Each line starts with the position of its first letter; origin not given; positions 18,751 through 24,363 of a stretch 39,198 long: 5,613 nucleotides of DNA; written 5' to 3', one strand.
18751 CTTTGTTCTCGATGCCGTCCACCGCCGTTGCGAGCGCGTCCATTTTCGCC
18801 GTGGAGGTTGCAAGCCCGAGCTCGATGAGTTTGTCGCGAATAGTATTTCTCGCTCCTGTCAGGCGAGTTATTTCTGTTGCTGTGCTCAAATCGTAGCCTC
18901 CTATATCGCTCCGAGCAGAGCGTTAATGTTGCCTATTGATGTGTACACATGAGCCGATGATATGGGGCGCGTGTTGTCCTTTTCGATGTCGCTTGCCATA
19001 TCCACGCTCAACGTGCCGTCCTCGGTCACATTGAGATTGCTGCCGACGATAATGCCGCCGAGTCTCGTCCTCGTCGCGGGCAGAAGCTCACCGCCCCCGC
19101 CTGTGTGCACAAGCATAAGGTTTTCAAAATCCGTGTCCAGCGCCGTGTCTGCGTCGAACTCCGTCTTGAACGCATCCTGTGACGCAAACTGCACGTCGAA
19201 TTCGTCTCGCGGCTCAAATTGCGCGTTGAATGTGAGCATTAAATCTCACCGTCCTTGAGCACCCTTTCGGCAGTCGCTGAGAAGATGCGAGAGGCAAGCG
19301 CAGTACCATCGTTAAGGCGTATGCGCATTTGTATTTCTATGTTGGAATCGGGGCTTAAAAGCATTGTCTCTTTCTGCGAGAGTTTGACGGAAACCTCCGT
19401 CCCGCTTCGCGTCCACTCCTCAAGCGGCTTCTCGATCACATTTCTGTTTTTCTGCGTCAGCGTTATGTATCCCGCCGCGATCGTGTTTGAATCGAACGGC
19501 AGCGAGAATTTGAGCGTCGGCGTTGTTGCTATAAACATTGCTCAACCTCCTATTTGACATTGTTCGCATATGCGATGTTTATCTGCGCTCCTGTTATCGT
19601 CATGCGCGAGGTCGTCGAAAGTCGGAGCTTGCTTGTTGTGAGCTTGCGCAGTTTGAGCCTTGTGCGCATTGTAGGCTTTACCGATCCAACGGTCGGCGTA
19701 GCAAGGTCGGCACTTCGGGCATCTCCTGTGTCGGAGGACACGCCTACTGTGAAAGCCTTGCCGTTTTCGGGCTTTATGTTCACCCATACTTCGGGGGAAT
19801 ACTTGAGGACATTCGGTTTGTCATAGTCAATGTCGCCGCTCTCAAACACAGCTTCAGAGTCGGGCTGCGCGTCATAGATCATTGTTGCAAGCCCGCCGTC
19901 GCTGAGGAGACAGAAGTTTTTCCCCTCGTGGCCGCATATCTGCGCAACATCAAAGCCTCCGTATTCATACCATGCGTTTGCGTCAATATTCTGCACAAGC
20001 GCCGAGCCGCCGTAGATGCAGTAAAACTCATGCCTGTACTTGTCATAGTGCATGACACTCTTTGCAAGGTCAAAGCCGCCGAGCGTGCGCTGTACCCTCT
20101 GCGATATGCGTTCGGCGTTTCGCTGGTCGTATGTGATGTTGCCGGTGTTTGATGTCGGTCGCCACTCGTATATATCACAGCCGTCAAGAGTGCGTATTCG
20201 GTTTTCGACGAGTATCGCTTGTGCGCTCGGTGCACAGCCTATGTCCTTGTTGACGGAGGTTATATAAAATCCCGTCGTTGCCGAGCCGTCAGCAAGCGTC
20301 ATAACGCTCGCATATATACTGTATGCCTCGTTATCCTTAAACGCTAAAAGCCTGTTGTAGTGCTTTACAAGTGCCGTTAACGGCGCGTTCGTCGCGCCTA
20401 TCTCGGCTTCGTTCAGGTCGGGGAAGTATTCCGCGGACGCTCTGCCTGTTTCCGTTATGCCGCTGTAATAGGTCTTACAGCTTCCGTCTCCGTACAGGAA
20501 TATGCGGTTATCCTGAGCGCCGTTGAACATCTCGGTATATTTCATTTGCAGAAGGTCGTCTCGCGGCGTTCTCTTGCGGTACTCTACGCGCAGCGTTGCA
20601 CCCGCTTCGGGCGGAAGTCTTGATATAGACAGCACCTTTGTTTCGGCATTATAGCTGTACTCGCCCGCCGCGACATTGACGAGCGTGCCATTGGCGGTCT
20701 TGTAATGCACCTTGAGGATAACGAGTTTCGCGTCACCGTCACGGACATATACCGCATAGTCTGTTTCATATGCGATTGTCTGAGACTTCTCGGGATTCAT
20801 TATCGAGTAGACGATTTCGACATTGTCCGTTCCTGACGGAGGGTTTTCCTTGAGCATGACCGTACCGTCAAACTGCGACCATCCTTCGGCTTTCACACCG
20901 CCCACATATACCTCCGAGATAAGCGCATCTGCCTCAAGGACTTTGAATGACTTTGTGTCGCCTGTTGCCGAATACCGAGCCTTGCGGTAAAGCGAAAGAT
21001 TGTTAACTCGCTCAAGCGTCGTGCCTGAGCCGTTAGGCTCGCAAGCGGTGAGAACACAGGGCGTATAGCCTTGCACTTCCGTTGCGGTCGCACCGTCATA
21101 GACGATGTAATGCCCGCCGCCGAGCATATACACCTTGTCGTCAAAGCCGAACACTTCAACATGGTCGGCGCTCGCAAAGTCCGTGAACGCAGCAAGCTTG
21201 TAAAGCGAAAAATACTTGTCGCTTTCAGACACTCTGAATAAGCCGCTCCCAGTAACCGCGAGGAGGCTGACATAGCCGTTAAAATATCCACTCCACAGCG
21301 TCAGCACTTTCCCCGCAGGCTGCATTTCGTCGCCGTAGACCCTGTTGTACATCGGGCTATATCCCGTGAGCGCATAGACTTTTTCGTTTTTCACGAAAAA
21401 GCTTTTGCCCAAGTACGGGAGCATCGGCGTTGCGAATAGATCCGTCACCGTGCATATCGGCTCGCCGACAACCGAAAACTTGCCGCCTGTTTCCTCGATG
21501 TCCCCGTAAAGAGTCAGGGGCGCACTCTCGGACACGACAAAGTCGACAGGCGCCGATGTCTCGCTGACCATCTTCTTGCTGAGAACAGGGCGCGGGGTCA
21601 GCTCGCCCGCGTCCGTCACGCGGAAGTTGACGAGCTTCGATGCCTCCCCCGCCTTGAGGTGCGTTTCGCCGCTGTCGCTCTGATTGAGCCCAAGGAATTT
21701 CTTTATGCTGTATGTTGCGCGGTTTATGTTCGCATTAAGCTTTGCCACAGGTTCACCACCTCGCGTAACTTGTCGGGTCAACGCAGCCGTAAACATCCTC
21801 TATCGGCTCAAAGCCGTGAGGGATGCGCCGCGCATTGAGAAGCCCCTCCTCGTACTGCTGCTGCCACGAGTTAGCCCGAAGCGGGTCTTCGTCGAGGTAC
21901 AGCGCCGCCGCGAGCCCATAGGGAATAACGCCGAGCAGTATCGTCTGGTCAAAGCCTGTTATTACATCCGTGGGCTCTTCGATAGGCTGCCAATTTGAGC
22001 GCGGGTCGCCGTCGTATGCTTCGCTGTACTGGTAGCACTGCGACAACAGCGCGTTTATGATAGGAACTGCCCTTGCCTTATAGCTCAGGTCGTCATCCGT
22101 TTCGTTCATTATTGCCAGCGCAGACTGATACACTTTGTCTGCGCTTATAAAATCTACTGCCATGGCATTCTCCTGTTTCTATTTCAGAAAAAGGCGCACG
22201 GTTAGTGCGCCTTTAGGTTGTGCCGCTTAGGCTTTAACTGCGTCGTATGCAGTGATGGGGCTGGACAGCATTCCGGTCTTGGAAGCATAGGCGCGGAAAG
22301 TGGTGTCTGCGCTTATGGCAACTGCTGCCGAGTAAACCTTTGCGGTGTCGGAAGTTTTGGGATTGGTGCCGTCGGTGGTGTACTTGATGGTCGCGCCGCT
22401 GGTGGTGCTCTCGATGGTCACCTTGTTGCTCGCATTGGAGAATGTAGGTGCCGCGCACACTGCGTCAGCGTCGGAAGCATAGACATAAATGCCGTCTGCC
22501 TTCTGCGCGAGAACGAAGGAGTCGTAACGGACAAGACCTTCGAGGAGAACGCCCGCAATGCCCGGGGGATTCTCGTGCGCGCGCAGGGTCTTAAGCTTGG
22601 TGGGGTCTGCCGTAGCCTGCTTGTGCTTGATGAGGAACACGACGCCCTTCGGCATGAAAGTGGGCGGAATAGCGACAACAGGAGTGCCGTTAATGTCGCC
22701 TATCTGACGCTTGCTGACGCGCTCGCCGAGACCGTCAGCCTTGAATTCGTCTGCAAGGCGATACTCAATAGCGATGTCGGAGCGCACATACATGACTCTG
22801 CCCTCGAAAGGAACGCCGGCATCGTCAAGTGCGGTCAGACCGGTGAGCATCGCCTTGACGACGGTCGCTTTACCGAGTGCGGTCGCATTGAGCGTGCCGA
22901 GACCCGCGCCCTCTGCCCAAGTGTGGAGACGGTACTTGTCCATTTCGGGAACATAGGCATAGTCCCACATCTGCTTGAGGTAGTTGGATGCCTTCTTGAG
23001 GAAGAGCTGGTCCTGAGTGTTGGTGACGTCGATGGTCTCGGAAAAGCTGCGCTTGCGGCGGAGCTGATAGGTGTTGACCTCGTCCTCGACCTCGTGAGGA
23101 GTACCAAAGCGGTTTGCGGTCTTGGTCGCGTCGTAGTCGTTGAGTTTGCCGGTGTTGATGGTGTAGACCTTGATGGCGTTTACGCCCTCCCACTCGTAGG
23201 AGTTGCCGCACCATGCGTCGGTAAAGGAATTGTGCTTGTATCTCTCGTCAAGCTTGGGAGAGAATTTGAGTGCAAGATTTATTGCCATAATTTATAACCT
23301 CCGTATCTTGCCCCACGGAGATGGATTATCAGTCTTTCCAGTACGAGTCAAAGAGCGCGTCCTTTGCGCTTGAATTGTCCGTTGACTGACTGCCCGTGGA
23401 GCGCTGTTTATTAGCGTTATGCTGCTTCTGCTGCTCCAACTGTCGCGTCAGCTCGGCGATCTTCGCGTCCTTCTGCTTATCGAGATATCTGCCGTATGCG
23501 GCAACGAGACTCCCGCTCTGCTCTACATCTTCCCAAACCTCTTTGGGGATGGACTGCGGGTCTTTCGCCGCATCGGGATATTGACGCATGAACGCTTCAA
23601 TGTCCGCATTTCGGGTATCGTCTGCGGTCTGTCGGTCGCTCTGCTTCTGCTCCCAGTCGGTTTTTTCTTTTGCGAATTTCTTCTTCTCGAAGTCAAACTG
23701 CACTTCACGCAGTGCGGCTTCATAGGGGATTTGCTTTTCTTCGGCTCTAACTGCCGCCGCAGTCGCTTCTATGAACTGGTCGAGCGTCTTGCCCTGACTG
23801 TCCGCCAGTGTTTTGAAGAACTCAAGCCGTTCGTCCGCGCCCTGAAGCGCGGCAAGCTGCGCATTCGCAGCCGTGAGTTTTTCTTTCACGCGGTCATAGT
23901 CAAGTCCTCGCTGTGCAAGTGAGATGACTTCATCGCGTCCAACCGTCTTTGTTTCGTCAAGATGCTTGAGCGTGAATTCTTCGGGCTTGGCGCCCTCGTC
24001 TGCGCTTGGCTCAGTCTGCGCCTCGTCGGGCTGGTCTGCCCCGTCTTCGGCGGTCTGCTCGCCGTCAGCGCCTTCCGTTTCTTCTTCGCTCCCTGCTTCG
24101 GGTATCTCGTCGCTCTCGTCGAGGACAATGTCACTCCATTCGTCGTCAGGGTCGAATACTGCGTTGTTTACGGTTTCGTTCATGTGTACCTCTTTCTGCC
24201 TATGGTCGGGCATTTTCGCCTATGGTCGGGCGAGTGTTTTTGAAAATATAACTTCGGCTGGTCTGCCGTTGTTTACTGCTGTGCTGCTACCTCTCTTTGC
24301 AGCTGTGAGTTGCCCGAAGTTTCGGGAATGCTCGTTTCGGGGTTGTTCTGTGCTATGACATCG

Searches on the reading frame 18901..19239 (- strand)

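Call 7: search_protein_families(library=phrogs, proteins=[window:18901-19239:-], max_evalue=0.001)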
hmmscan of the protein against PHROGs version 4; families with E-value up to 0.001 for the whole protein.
window:18901-19239:- (112 aa): 3 families
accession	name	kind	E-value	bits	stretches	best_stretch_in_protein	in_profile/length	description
phrog_9625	-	unknown function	3.3e-06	25.9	1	48-86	442-481/1586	-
phrog_38707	-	unknown function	2.4e-05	24.2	1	55-82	211-238/675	-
phrog_25468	-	unknown function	0.00062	19.7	1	43-88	222-268/528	-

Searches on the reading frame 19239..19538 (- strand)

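Call 7: search_protein_families(library=phrogs, proteins=[window:19239-19538:-], max_evalue=0.001)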
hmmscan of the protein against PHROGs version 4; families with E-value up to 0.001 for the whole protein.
window:19239-19538:- (99 aa): 1 family
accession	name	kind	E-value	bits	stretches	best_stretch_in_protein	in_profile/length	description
phrog_15594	-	unknown function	2.8e-25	89.5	1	1-99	1-99/99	-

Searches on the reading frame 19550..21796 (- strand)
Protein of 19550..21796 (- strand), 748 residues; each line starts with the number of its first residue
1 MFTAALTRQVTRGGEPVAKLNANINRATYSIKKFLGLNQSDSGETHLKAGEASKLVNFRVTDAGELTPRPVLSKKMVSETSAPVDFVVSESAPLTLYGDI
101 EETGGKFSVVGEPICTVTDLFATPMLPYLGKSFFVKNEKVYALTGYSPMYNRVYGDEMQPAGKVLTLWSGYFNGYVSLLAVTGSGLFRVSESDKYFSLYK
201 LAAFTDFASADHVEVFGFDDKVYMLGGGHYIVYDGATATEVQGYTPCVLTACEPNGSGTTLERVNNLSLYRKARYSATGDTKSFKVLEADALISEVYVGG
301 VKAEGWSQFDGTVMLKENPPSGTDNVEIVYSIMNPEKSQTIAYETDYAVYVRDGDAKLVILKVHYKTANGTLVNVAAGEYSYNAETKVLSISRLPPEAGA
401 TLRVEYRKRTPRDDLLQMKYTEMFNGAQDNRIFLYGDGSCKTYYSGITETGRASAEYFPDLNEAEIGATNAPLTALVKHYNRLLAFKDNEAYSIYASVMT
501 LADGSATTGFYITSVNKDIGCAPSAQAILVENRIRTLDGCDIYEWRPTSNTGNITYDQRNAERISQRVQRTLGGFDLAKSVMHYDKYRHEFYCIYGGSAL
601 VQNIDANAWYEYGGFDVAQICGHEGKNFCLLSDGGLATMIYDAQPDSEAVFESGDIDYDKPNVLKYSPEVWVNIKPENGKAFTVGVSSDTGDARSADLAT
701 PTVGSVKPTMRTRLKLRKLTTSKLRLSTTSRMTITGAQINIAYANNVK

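Call 7: search_protein_families(library=phrogs, proteins=[window:19550-21796:-], max_evalue=0.001)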
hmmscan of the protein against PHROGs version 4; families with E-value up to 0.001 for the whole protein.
window:19550-21796:- (748 aa): 0 families

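Call 15: search_protein_families(library=pfam, proteins=[window:19550-21796:-], max_evalue=0.01)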
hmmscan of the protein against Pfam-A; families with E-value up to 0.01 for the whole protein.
window:19550-21796:- (748 aa): 0 families

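Call 20: search_dna_similar(query=window:19550-21796:-, collection=phages, mode=protein, max_rows=25, max_evalue=0.001)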
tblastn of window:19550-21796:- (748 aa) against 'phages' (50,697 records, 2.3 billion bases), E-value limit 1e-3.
No match.

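Call 69: search_protein_families(library=ncbifam, proteins=[window:19550-21796:-], max_evalue=0.01)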
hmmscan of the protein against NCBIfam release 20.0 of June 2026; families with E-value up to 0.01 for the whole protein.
window:19550-21796:- (748 aa): 0 families

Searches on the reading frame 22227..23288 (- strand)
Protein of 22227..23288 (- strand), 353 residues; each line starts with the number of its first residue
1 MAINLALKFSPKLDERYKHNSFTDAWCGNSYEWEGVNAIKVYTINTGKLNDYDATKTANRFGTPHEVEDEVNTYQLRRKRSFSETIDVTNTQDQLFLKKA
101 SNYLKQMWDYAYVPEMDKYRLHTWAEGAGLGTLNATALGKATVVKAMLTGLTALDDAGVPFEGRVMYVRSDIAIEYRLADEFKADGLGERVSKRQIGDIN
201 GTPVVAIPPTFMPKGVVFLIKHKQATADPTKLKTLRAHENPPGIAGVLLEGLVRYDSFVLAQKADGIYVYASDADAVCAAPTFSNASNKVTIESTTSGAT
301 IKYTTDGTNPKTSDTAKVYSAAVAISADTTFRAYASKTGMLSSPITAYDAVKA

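Call 7: search_protein_families(library=phrogs, proteins=[window:22227-23288:-], max_evalue=0.001)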
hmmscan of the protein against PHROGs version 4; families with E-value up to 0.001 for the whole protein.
window:22227-23288:- (353 aa): 2 families
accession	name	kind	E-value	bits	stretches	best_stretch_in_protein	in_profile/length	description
phrog_422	-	head and packaging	4.7e-41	142.2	1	1-274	3-295/297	major head protein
phrog_267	-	head and packaging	1.6e-08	35.2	1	9-205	45-254/410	major head protein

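Call 15: search_protein_families(library=pfam, proteins=[window:22227-23288:-], max_evalue=0.01)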
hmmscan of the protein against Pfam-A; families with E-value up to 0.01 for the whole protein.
window:22227-23288:- (353 aa): 2 families
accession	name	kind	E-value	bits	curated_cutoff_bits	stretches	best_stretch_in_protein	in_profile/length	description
PF13290.12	CHB_HEX_C_1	-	4.5e-13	49.4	22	1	285-346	7-66/67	Chitobiase/beta-hexosaminidase C-terminal domain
PF13287.12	Fn3_assoc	-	2.5e-11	43.9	23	1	290-346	1-55/59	Fn3 associated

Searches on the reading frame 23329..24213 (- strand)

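Call 7: search_protein_families(library=phrogs, proteins=[window:23329-24213:-], max_evalue=0.001)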
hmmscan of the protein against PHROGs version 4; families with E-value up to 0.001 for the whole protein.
window:23329-24213:- (294 aa): 1 family
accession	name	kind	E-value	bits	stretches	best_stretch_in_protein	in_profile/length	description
phrog_14606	-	unknown function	0.0002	22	1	40-276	15-232/263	-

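Call 15: search_protein_families(library=pfam, proteins=[window:23329-24213:-], max_evalue=0.01)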
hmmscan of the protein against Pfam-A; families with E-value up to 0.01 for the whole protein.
window:23329-24213:- (294 aa): 0 families

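Call 69: search_protein_families(library=ncbifam, proteins=[window:23329-24213:-], max_evalue=0.01)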
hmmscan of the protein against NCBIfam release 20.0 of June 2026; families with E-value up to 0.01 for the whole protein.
window:23329-24213:- (294 aa): 0 families
